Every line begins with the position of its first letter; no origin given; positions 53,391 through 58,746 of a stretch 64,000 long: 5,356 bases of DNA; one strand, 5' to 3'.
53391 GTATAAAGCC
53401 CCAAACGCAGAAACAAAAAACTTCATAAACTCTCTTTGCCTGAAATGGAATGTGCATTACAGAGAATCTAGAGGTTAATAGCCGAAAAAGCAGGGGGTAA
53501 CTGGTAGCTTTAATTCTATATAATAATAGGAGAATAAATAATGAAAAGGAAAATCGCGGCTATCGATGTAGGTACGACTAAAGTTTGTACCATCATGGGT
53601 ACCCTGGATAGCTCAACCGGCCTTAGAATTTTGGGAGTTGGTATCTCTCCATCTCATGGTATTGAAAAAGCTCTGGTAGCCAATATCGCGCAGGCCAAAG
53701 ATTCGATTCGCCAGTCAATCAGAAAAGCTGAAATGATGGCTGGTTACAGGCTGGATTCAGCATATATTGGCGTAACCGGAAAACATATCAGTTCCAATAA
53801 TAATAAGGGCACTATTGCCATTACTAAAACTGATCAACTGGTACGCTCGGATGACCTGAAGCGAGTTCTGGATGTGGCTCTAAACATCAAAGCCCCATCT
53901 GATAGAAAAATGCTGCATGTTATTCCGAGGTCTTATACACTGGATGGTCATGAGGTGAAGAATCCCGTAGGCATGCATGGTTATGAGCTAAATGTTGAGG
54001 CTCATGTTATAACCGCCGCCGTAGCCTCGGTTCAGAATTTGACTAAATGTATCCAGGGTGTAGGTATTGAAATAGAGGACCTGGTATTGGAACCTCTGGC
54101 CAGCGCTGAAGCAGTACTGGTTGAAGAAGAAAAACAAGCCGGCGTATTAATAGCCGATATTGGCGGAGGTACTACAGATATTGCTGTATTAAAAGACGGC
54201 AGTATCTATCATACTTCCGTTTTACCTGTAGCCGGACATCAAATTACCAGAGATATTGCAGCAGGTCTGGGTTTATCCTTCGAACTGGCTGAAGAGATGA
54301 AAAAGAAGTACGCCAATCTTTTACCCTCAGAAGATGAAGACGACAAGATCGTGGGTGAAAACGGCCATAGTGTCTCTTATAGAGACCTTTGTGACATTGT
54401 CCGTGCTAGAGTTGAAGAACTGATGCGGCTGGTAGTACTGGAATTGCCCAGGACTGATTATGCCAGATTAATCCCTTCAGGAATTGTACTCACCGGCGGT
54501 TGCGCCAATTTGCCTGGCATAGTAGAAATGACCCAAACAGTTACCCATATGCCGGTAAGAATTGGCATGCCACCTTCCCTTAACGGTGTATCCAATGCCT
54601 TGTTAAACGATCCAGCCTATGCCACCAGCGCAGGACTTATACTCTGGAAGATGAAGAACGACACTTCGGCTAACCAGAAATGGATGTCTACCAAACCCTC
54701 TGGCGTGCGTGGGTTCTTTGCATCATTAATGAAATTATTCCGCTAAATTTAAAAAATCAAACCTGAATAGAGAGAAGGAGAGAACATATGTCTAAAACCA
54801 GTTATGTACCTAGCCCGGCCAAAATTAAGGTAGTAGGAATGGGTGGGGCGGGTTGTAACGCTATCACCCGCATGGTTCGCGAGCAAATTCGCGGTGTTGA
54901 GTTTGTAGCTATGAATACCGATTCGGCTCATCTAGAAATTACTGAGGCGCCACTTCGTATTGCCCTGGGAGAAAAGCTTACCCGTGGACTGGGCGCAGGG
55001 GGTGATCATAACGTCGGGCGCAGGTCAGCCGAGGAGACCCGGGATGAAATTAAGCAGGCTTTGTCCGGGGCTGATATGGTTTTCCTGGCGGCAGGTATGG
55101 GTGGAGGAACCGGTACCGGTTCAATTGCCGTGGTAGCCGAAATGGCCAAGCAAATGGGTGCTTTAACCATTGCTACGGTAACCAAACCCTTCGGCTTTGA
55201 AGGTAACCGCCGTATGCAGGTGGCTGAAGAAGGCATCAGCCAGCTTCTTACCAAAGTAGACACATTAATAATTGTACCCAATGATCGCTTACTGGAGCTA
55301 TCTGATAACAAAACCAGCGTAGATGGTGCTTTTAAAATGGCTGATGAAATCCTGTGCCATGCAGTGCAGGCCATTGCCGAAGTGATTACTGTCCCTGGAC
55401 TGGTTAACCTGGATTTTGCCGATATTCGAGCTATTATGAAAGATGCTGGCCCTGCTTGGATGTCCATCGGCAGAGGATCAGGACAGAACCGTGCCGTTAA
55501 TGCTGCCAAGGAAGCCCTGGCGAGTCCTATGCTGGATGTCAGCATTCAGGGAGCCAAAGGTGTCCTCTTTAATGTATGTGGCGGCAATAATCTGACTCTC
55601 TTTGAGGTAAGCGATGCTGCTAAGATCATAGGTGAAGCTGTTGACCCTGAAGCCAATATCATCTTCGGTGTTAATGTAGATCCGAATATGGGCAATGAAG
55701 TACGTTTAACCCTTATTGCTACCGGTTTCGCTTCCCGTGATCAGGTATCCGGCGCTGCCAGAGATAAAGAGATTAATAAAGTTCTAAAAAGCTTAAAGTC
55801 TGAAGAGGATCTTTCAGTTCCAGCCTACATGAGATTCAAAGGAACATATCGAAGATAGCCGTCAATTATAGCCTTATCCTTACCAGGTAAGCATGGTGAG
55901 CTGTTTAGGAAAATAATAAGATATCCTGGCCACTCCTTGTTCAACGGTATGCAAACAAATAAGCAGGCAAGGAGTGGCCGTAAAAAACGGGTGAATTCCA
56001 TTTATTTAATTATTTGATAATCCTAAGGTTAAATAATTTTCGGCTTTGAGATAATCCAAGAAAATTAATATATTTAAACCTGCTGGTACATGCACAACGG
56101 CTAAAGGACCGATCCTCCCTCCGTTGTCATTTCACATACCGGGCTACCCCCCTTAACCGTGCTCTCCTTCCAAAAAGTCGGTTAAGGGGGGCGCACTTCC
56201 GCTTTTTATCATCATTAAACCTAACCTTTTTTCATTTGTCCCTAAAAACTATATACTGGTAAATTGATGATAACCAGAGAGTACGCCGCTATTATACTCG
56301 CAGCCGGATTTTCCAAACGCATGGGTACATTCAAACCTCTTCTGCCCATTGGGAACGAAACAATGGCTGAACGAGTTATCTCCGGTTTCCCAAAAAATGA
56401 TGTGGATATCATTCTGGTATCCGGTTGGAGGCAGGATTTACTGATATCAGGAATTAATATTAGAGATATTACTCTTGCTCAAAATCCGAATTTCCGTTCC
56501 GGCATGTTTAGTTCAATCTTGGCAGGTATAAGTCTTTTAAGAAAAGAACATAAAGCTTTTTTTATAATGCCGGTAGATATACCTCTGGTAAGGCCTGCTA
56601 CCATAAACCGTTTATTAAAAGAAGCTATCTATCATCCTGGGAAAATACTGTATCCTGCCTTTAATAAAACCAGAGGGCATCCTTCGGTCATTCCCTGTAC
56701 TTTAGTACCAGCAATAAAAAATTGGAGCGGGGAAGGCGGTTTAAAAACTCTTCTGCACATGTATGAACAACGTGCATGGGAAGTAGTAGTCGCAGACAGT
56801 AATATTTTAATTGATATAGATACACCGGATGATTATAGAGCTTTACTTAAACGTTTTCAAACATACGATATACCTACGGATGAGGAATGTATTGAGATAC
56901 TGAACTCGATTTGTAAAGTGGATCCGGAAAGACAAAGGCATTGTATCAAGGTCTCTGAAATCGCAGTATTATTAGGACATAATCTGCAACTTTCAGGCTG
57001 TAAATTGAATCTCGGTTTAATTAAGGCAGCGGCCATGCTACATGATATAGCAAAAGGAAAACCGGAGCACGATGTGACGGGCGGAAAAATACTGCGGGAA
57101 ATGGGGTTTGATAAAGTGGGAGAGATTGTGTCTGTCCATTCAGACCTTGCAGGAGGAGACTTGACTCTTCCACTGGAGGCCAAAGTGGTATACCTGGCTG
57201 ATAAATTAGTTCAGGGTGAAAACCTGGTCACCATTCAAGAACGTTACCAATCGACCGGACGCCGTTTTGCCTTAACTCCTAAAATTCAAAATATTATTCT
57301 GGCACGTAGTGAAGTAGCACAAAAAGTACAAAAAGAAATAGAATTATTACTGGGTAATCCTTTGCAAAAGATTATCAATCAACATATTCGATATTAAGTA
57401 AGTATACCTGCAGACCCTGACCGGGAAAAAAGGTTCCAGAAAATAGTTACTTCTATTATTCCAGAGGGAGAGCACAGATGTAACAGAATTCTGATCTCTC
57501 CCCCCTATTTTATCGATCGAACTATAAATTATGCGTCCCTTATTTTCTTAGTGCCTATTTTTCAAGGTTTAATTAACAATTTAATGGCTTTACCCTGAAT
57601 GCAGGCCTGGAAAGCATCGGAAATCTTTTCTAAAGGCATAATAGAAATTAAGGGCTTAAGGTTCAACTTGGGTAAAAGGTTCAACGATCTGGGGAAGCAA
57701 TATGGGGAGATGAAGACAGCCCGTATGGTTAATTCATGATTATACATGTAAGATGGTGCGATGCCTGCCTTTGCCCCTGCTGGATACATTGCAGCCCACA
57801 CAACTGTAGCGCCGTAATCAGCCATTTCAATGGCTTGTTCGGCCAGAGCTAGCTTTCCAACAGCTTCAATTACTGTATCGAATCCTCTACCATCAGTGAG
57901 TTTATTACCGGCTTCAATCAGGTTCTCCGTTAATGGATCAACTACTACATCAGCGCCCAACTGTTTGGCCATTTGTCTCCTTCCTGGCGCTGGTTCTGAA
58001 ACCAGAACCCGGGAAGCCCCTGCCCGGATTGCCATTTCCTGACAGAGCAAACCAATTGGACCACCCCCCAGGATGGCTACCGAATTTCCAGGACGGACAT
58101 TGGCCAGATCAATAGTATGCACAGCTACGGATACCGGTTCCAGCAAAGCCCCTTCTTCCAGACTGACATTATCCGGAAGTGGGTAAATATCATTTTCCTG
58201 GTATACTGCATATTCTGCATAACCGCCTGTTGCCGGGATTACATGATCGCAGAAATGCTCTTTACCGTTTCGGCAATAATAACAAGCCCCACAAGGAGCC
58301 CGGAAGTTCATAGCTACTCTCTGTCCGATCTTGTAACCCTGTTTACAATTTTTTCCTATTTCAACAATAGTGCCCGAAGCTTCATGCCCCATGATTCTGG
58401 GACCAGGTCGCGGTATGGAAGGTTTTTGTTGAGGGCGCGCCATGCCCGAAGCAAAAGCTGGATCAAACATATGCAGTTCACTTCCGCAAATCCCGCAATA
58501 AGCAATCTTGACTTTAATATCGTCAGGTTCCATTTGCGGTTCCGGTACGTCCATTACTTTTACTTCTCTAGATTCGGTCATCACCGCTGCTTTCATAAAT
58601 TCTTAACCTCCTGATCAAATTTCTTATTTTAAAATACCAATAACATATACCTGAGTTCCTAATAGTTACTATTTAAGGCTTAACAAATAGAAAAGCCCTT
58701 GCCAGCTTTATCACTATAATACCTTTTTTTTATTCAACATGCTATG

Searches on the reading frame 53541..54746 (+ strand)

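Call 45: search_protein_families(library=pfam, proteins=[window:53541-54746:+], max_evalue=0.01)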
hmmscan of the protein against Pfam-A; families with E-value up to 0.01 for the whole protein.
window:53541-54746:+ (401 aa): 9 families
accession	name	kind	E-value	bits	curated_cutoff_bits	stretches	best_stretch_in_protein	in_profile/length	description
PF14450.12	FtsA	-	1.4e-39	135.8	31.8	2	205-365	3-127/127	Cell division protein FtsA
PF02491.25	SHS2_FTSA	-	6.1e-24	84.6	25.4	1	80-158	1-79/79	SHS2 domain inserted in FTSA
PF06723.19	MreB_Mbl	-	5.4e-15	55.5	27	1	172-345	117-307/327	MreB/Mbl protein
PF11104.14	PilM_2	-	9.3e-11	41.7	27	1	189-344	169-307/340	Type IV pilus assembly protein PilM;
PF06277.17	EutA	-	9.9e-07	28.4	27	1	193-241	136-184/475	Ethanolamine utilisation protein EutA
PF08841.16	DDR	-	1.1e-05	25.1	24.6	1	176-256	109-190/328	Diol dehydratase reactivase ATPase-like domain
PF13941.12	MutL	-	0.0013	18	27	1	192-252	234-298/450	MutL protein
PF01968.24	Hydantoinase_A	-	0.0055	16.4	22.9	0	185-235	62-114/291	Hydantoinase/oxoprolinase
PF00012.26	HSP70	-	0.0098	14.6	20.6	0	169-218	154-204/599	Hsp70 protein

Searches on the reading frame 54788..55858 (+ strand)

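Call 45: search_protein_families(library=pfam, proteins=[window:54788-55858:+], max_evalue=0.01)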
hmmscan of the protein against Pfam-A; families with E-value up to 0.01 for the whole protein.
window:54788-55858:+ (356 aa): 2 families
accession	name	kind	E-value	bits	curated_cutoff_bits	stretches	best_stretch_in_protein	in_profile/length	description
PF00091.31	Tubulin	-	5.1e-47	161.1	33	1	12-172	1-189/190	Tubulin/FtsZ family, GTPase domain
PF12327.13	FtsZ_C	-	1.8e-32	111.9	27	1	221-314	1-94/95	FtsZ family, C-terminal domain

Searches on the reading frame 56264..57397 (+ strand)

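Call 45: search_protein_families(library=pfam, proteins=[window:56264-57397:+], max_evalue=0.01)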
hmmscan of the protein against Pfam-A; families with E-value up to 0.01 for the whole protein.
window:56264-57397:+ (377 aa): 3 families
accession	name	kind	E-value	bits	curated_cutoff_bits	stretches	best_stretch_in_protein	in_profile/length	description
PF12804.13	NTP_transf_3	-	3.3e-32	112.3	27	1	9-167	1-157/160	MobA-like NTP transferase domain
PF01966.28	HD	-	9.2e-12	45.7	22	1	225-315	3-113/116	HD domain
PF01128.25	IspD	-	0.008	16.4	27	0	8-128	2-125/221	2-C-methyl-D-erythritol 4-phosphate cytidylyltransferase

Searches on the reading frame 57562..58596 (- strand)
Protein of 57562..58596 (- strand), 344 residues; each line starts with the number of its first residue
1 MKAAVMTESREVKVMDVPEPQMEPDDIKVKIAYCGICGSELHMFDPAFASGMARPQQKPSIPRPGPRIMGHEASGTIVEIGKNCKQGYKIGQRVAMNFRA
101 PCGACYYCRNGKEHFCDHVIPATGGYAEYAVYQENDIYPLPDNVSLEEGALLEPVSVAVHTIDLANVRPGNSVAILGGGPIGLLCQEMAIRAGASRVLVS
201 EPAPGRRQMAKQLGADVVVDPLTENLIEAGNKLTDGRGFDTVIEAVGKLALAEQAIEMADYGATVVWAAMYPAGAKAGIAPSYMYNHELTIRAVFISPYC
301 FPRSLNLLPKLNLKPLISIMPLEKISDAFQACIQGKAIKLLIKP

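Call 45: search_protein_families(library=pfam, proteins=[window:57562-58596:-], max_evalue=0.01)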
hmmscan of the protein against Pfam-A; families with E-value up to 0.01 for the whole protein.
window:57562-58596:- (344 aa): 4 families
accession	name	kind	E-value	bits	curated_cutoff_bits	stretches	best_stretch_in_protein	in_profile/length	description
PF08240.17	ADH_N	-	3.2e-26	92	23.5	1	24-142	2-104/104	Alcohol dehydrogenase GroES-like domain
PF00107.32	ADH_zinc_N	-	1e-20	74.4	31.8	1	180-305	1-124/129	Zinc-binding dehydrogenase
PF16912.11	Glu_dehyd_C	-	5.1e-07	29.8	34.9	1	149-261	4-123/211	Glucose dehydrogenase C-terminus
PF13602.12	ADH_zinc_N_2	-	4.8e-05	24.7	27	1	213-337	1-128/134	Zinc-binding dehydrogenase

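Call 108: search_protein_families(library=ncbifam, proteins=[window:57562-58596:-], max_evalue=1e-10)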
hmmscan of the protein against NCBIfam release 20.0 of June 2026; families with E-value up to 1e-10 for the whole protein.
window:57562-58596:- (344 aa): 20 families
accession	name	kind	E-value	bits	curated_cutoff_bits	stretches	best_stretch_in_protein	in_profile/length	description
NF041097.1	keto_inos_dh_IolM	equivalog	9.4e-55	185.8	450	1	7-333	35-378/389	scyllo-inosose 3-dehydrogenase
TIGR00692.1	tdh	equivalog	2.7e-52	177.9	458.35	1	12-342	11-338/340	L-threonine 3-dehydrogenase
NF003808.0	PRK05396.1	equivalog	8.8e-51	172.8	380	1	2-342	2-338/341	L-threonine 3-dehydrogenase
NF007489.0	PRK10083.1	equivalog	7.2e-35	120.5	376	1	1-315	1-303/339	Zn-dependent oxidoreductase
NF007375.0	PRK09880.1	equivalog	2.3e-34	118.7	469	1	2-330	6-328/344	L-idonate 5-dehydrogenase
NF006940.0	PRK09422.1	equivalog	6.6e-32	110.8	344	1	1-270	1-261/338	alcohol dehydrogenase AdhP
TIGR03366.1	HpnZ_proposed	hypoth_equivalog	8e-32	110.7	328.1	1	21-294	2-278/315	putative phosphonate catabolism associated alcohol dehydrogenase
TIGR03989.1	Rxyl_3153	subfamily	2.1e-31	109.5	440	2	2-118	3-107/370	NDMA-dependent alcohol dehydrogenase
NF007642.0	PRK10309.1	equivalog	2e-30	106.2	550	1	1-265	1-256/347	galactitol-1-phosphate 5-dehydrogenase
TIGR03451.1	mycoS_dep_FDH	equivalog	2.3e-28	99.1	512.9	2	161-274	168-281/358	S-(hydroxymethyl)mycothiol dehydrogenase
NF047908.1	AldhRedAhr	equivalog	1.9e-27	96.1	470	1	5-337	9-327/335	NADPH-dependent aldehyde reductase Ahr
NF010344.0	PRK13771.1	subfamily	9.5e-27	93.8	349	1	1-267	1-253/334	putative alcohol dehydrogenase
TIGR02818.1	adh_III_F_hyde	equivalog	1.1e-23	83.9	543.95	1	123-343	137-367/368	S-(hydroxymethyl)glutathione dehydrogenase/class III alcohol dehydrogenase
TIGR02824.1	quinone_pig3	subfamily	3.8e-23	82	296.8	1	9-276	12-246/325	putative NAD(P)H quinone oxidoreductase, PIG3 family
NF041172.1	AcrlCoa_red_Thmprot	equivalog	4.2e-23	81.8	500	1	1-343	1-333/334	acryloyl-CoA reductase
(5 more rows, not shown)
